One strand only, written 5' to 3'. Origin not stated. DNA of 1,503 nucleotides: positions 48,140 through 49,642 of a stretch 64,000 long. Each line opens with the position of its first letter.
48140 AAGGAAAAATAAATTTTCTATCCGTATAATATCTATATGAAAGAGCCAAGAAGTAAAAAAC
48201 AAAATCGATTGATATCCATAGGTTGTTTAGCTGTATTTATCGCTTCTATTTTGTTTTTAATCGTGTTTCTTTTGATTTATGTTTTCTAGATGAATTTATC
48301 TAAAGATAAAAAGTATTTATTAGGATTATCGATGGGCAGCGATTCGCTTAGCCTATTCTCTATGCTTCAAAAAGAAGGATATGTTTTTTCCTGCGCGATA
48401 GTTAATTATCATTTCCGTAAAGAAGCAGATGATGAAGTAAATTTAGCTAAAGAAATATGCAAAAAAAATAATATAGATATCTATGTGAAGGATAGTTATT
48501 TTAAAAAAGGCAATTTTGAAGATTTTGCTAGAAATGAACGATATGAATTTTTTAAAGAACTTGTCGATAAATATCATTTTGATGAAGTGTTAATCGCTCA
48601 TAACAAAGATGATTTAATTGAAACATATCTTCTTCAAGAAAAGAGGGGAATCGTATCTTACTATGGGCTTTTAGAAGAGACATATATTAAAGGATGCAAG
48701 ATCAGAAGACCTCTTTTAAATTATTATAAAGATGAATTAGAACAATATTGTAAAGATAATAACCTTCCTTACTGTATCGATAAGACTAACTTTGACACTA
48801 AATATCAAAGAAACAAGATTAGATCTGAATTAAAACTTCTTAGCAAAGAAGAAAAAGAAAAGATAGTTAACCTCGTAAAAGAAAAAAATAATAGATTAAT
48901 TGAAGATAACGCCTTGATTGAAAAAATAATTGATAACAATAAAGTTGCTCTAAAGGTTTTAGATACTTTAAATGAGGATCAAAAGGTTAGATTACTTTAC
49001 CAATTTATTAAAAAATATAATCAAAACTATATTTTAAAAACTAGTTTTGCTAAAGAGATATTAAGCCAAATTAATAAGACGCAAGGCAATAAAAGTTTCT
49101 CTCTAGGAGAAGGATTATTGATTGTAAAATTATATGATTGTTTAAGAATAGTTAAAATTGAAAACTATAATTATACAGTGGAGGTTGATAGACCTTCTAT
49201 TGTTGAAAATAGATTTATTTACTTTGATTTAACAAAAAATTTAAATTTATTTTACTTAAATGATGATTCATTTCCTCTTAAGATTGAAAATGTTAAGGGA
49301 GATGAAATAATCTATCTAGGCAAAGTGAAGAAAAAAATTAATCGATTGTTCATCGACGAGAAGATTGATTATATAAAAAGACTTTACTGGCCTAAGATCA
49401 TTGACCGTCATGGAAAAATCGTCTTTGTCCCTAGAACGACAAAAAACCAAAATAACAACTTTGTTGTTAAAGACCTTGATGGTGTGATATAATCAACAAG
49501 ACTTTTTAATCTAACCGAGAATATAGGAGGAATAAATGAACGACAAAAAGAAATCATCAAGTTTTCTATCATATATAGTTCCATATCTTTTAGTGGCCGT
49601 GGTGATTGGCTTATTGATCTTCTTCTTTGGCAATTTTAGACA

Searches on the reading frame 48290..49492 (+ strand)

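Call 55: search_protein_families(library=pfam, proteins=[window:48290-49492:+], max_evalue=0.0001)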
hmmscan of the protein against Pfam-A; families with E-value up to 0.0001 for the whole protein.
window:48290-49492:+ (400 aa): 1 family
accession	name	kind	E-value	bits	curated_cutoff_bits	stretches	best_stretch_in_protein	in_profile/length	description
PF01171.26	ATP_bind_3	-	8e-46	156.5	27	1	8-179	1-181/182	PP-loop family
